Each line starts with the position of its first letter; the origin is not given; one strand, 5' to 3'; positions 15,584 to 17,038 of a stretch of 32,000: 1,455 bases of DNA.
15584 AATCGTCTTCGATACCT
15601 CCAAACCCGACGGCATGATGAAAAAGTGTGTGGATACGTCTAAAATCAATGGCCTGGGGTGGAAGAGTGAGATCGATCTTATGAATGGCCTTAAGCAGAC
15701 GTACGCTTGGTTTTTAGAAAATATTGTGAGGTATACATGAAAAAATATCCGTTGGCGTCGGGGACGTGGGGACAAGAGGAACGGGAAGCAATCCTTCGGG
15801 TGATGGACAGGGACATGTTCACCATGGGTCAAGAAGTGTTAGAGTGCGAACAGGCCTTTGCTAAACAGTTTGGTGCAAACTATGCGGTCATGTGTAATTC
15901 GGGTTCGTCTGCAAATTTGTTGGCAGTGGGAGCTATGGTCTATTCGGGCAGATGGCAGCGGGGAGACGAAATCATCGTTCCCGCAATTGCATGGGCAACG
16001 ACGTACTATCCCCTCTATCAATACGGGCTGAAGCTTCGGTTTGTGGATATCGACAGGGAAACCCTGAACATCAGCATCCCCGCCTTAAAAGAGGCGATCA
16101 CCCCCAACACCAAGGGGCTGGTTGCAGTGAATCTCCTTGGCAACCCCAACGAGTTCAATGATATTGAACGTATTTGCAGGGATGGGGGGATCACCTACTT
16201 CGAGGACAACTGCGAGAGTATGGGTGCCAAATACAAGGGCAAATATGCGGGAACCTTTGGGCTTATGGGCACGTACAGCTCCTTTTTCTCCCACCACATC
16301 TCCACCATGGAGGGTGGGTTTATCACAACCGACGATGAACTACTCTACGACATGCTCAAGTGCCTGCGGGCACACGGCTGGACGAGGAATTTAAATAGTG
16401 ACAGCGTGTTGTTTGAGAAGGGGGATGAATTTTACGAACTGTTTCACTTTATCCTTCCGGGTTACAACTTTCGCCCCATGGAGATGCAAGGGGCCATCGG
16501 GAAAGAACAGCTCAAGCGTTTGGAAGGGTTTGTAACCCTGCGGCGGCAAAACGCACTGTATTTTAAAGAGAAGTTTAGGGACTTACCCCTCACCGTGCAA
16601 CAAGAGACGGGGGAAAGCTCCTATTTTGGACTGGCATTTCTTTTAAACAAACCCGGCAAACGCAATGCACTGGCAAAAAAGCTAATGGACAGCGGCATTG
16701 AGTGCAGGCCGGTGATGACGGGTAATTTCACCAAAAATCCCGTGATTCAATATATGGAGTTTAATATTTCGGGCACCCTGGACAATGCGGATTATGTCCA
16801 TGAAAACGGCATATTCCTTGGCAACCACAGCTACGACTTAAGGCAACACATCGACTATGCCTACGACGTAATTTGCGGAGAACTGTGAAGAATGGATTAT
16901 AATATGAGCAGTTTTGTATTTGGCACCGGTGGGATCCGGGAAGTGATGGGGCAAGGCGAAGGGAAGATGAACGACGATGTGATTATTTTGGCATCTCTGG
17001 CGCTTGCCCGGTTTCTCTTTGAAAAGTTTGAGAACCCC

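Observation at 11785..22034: One 10-kb transcription unit: B12 radical SAM, full GDP-colitose/GDP-fucose pathway, a single GT11 and an ecto-phosphoesterase, in a spore-forming Firmicute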

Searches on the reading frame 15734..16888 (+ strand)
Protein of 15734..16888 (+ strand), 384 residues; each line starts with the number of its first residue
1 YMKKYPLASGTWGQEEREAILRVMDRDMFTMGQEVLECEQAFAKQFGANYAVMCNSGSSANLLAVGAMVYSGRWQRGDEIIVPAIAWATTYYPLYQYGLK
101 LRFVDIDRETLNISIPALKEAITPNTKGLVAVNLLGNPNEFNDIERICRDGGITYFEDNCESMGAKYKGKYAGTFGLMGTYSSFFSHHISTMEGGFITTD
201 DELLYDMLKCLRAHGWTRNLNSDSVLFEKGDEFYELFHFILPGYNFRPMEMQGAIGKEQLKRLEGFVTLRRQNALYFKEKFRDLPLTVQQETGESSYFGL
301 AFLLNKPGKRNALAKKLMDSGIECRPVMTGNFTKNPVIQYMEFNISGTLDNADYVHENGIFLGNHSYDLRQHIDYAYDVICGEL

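Call 6: search_protein_families(library=pfam, proteins=[window:15734-16888:+], max_evalue=0.001)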
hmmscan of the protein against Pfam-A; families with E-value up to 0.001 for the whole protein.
window:15734-16888:+ (384 aa): 3 families
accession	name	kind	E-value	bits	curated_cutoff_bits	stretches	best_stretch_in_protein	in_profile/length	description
PF01041.23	DegT_DnrJ_EryC1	-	7e-72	243.1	19.8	1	13-365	4-344/360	DegT/DnrJ/EryC1/StrS aminotransferase family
PF00266.25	Aminotran_5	-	5e-05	22.9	21.5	1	31-164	41-181/371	Aminotransferase class-V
PF01053.26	Cys_Met_Meta_PP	-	0.00048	19.2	27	1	39-160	58-175/381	Cys/Met metabolism PLP-dependent enzyme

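Call 7: search_protein_families(library=ncbifam, proteins=[window:15734-16888:+], max_evalue=0.001)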
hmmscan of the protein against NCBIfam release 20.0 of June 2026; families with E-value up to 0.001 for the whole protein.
window:15734-16888:+ (384 aa): 9 families
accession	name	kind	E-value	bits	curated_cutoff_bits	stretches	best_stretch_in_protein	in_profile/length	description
NF011936.0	PRK15407.1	equivalog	3.7e-67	226.9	423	1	14-380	46-432/440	lipopolysaccharide biosynthesis protein RfbH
TIGR03588.1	PseC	equivalog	6.9e-55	186.5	423.5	1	14-324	11-323/380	UDP-4-amino-4,6-dideoxy-N-acetyl-beta-L-altrosamine transaminase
TIGR04181.1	NHT_00031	hypoth_equivalog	3.3e-40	138.1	420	1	12-334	8-332/359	LegC family aminotransferase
NF008658.2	PRK11658.1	equivalog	4.1e-37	127.7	631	1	6-288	6-278/379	UDP-4-amino-4-deoxy-L-arabinose aminotransferase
NF008687.0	PRK11706.1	equivalog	8e-29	100.5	375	1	14-285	11-271/375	dTDP-4-amino-4,6-dideoxygalactose transaminase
TIGR04427.1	PLP_DesI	equivalog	9.5e-23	80.9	650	1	22-220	40-233/390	dTDP-4-dehydro-6-deoxyglucose aminotransferase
TIGR02379.1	ECA_wecE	subfamily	8.1e-22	77.5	434.85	1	18-219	15-214/376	dTDP-4-amino-4,6-dideoxy-D-glucose transaminase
NF041364.1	GntC_guanitoxin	equivalog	0.00091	18.2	415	0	67-138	74-146/356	guanitoxin biosynthesis PLP-dependent (S)-gamma-hydroxy-L-arginine cyclodehydratase GntC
TIGR01976.1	am_tr_V_VC1184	hypoth_equivalog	0.00094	18.6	352.35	0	44-154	72-190/401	cysteine desulfurase-like protein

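Call 8: search_solved_structures(query=window:15737-16888:+, show_alignments=2, max_evalue=1e-20)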
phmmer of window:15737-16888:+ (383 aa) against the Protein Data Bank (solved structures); distinct sequences matched with E-value up to 1e-20: 30.
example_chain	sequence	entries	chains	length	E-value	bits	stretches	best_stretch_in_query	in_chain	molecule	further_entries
2gms_A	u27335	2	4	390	1e-140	472.3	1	3-379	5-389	Putative pyridoxamine 5-phosphate-dependent dehydrase, Wbdk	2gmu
3b8x_A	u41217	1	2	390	9.8e-140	469.1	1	3-379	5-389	Pyridoxamine 5-phosphate-dependent dehydrase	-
2r0t_A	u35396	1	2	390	1.8e-139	468.2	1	3-379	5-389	Pyridoxamine 5-phosphate-dependent dehydrase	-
3gr9_A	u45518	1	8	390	4.9e-139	466.8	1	3-379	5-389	ColD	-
3bcx_A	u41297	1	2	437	7.1e-43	150.3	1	28-375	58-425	CDP-6-deoxy-L-threo-D-glycero-4-hexulose-3-dehydrase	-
3bb8_A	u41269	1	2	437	1.3e-41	146.2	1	28-375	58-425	CDP-4-keto-6-deoxy-D-glucose-3-dehydrase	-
7b0m_AAA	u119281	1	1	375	9.4e-38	133.4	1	6-378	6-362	Sugar aminotransferase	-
3bn1_A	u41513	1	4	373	3.2e-34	121.8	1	13-327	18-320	Perosamine synthetase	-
3dr7_A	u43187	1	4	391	3.8e-34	121.5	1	13-327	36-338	Putative perosamine synthetase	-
3dr4_A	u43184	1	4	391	5.3e-34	121.1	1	13-327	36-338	Putative perosamine synthetase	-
7b0d_A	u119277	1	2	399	2.9e-32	115.4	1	14-324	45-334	Glutamine--scyllo-inositol transaminase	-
1mdo_A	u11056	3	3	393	1.4e-31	113.1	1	5-286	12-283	ArnB aminotransferase | UDP-4-amino-4-deoxy-L-arabinose--oxoglutarate aminotransferase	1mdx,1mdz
4oca_A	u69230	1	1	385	1.7e-31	112.8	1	5-287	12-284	UDP-4-amino-4-deoxy-L-arabinose--oxoglutarate aminotransferase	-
5k8b_A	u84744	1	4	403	4.6e-30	108.1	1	35-322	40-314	8-amino-3,8-dideoxy-alpha-D-manno-octulosonate transaminase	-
2fn6_A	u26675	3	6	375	1.2e-28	103.5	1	1-286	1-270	AMINOTRANSFERASE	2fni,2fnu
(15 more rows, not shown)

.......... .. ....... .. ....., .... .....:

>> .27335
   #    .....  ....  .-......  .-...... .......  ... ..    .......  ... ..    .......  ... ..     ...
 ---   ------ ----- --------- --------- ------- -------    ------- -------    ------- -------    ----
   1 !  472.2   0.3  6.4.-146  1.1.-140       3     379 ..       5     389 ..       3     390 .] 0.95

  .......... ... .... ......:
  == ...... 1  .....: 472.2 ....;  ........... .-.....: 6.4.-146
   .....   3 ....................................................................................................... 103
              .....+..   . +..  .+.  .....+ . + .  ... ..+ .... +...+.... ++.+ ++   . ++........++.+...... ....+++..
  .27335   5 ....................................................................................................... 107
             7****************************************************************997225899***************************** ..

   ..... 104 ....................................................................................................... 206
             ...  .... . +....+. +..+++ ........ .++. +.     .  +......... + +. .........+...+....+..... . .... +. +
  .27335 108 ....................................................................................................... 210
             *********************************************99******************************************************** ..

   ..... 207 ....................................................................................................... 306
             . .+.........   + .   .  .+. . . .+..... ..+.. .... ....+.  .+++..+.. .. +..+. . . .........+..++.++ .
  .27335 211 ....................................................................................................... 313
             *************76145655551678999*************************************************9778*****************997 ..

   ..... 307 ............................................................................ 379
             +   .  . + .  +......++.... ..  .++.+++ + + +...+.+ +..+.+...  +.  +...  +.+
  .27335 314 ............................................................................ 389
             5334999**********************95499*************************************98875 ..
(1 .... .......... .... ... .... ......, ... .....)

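Call 13: find_encoding_contigs(protein=window:15737-16888:+, flank=10000, max_places=8)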
Protein window:15737-16888:+ (383 aa): 2 contigs read that carry it; 1 place shown.
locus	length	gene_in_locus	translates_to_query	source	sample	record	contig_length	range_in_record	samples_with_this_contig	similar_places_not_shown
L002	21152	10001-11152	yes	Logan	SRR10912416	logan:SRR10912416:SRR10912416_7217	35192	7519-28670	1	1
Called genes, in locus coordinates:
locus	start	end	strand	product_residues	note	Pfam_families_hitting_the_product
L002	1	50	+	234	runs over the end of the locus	PF01061:ABC2_membrane, PF12679:ABC2_membrane_2, PF12698:ABC2_membrane_3 (faint), PF12730:ABC2_membrane_4 (weak), PF13346:ABC2_membrane_5 (weak)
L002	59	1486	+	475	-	PF23357:DUF7088, PF09822:ABC_transp_aux (weak)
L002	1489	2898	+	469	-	PF14238:DUF4340 (weak)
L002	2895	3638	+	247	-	PF01791:DeoC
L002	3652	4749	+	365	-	PF25270:Khk, PF00294:PfkB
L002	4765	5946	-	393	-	PF01306:LacY_symp (weak), PF07690:MFS_1, PF12832:MFS_1_like, PF05977:MFS_3 (weak), PF07690:MFS_1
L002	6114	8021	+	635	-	PF02310:B12-binding (weak), PF04055:Radical_SAM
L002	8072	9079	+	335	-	PF01370:Epimerase, PF04321:RmlD_sub_bind, PF16363:GDP_Man_Dehyd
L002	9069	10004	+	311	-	PF01370:Epimerase, PF04321:RmlD_sub_bind, PF16363:GDP_Man_Dehyd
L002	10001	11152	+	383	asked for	PF01041:DegT_DnrJ_EryC1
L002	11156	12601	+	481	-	PF02878:PGM_PMM_I, PF02879:PGM_PMM_II, PF02880:PGM_PMM_III, PF00408:PGM_PMM_IV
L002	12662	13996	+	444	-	PF00483:NTP_transferase, PF01050:MannoseP_isomer, PF07883:Cupin_2 (weak)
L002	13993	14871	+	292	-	PF01531:Glyco_transf_11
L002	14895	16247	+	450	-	PF00149:Metallophos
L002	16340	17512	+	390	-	PF13487:HD_5, PF01966:HD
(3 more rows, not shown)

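Call 30: list_cluster_members(proteins=[P0001, window:15737-16888:+, window:19729-20607:+, window:20631-21983:+, window:14805-15740:+, window:23506-25590:+])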
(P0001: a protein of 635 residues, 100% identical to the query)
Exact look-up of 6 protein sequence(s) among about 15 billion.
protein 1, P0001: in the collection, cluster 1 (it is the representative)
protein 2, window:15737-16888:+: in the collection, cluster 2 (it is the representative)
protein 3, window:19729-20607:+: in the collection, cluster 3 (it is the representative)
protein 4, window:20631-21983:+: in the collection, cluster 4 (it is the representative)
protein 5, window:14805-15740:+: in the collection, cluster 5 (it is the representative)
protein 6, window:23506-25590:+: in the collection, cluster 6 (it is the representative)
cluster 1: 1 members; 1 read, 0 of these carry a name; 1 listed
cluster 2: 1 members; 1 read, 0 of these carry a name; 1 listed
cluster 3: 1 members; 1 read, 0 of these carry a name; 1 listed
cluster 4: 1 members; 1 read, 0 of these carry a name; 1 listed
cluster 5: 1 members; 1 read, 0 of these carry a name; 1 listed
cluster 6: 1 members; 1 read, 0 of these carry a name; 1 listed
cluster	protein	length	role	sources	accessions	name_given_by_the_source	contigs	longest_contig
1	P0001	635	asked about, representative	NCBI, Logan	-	-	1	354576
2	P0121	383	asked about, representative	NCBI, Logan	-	-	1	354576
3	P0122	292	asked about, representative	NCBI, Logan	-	-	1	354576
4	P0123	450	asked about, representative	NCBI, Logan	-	-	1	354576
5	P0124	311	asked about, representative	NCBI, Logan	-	-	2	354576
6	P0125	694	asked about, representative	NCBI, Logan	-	-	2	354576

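Call 52: find_homologous_proteins(query=window:15737-16888:+, max_evalue=1e-60)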
Query window:15737-16888:+ (383 aa): 7999 proteins with E <= 1e-60 among 8000 candidates; the best 120 are listed.
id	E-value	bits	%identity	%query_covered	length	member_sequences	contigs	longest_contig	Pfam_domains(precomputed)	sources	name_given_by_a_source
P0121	3.7e-264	894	100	100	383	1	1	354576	PF01041.24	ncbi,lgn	-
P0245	5.7e-146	505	56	99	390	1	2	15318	PF00155.28,PF00266.26,PF01053.27,PF01041.24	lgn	-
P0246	2.8e-145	502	56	99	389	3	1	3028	PF00155.28,PF00266.26,PF01212.28,PF01053.27,PF01041.24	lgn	-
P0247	3.3e-145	502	58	98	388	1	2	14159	PF00155.28,PF00266.26,PF01053.27,PF01041.24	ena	-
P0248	6.2e-144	498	56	99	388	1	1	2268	PF00155.28,PF00266.26,PF01212.28,PF01053.27,PF01041.24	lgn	-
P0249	1.8e-143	496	57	99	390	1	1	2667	PF00155.28,PF00266.26,PF01212.28,PF01053.27,PF01041.24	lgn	-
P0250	3.1e-143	496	57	97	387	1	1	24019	PF01053.27,PF01041.24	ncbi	-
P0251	1.4e-142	493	58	96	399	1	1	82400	PF00266.26,PF01041.24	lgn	-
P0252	7.9e-142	491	55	98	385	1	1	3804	PF00155.28,PF00266.26,PF01053.27,PF01041.24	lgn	-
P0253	8.0e-142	491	58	96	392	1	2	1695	PF00155.28,PF00266.26,PF01053.27,PF01041.24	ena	-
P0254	1.1e-141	490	56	98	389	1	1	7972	PF00155.28,PF00266.26,PF01212.28,PF01053.27,PF01041.24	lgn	-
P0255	1.8e-141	490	56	99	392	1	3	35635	PF00155.28,PF00266.26,PF01212.28,PF01053.27,PF01041.24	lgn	-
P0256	1.8e-141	490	56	99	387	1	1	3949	PF00155.28,PF00266.26,PF01053.27,PF01041.24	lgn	-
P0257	3.4e-141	489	56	98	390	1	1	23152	PF00155.28,PF00266.26,PF01053.27,PF01041.24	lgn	-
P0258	3.8e-141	489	57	99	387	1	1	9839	PF00155.28,PF00266.26,PF01053.27,PF01041.24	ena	-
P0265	2.9e-140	486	55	99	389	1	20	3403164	PF00155.28,PF00266.26,PF01212.28,PF01053.27,PF01041.24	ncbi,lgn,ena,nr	ncbi:MAG: DegT/DnrJ/EryC1/StrS family aminotransferase [Peptostreptococcaceae bacterium]|nr:DegT/Dnr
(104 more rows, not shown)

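Call 53: find_encoding_contigs(protein=P0265, flank=10000, max_places=1)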
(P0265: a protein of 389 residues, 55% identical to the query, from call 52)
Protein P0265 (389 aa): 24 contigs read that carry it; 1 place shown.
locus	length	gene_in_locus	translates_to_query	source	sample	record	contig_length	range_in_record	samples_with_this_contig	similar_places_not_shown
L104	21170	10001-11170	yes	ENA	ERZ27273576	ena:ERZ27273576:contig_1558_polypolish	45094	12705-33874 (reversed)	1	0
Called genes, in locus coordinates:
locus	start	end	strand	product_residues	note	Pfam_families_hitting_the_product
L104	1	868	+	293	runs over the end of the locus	PF00535:Glycos_transf_2, PF10111:Glyco_tranf_2_2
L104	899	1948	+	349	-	PF14897:EpsG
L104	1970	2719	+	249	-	PF05704:Caps_synth, PF12919:TcdA_TcdB (faint), PF04488:Gly_transf_sug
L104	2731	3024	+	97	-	-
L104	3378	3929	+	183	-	-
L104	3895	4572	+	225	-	PF00534:Glycos_transf_1, PF13692:Glyco_trans_1_4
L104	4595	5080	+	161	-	PF04230:PS_pyruv_trans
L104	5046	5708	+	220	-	PF04230:PS_pyruv_trans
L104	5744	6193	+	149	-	-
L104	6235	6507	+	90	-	-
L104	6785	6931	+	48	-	-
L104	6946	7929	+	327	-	PF00535:Glycos_transf_2, PF10111:Glyco_tranf_2_2, PF13641:Glyco_tranf_2_3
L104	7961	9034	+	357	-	PF01370:Epimerase, PF02719:Polysacc_synt_2 (weak), PF04321:RmlD_sub_bind, PF16363:GDP_Man_Dehyd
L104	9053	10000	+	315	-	PF01370:Epimerase, PF02719:Polysacc_synt_2 (faint), PF04321:RmlD_sub_bind (weak), PF16363:GDP_Man_Dehyd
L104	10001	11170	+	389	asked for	PF00155:Aminotran_1_2, PF00266:Aminotran_5, PF01041:DegT_DnrJ_EryC1, PF01053:Cys_Met_Meta_PP, PF01212:Beta_elim_lyase (weak)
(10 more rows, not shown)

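Call 54: find_encoding_contigs(protein=P0251, flank=10000, max_places=1)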
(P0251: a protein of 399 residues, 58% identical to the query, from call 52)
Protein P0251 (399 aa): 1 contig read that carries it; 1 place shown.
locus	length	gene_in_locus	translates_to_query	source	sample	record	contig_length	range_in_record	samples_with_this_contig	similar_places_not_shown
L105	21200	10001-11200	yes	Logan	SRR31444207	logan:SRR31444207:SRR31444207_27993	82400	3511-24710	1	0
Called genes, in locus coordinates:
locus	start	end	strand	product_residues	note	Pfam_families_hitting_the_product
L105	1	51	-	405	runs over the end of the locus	-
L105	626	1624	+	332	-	PF00106:adh_short (weak), PF01073:3Beta_HSD, PF01370:Epimerase, PF02719:Polysacc_synt_2, PF04321:RmlD_sub_bind, PF05368:NmrA (weak), PF07993:NAD_binding_4 (weak), PF16363:GDP_Man_Dehyd, +2 more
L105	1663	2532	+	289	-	PF01073:3Beta_HSD (weak), PF01370:Epimerase, PF04321:RmlD_sub_bind, PF16363:GDP_Man_Dehyd, PF02719:Polysacc_synt_2, PF07993:NAD_binding_4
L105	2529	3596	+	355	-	PF03102:NeuB, PF08666:SAF (faint)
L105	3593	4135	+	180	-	PF13302:Acetyltransf_3, PF13420:Acetyltransf_4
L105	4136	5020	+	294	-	PF00248:Aldo_ket_red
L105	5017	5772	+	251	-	PF02348:CTP_transf_3, PF12804:NTP_transf_3 (weak)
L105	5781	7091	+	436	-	PF00202:Aminotran_3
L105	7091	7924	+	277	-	PF00535:Glycos_transf_2, PF10111:Glyco_tranf_2_2, PF13641:Glyco_tranf_2_3, PF13632:Glyco_trans_2_3 (weak)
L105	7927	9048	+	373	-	PF01370:Epimerase, PF04321:RmlD_sub_bind, PF16363:GDP_Man_Dehyd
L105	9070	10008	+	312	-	PF01370:Epimerase, PF04321:RmlD_sub_bind, PF16363:GDP_Man_Dehyd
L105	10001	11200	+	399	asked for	PF01041:DegT_DnrJ_EryC1, PF00266:Aminotran_5 (weak)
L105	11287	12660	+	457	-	-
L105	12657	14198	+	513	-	PF01943:Polysacc_synt, PF13440:Polysacc_synt_3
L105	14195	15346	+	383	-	PF13439:Glyco_transf_4 (weak)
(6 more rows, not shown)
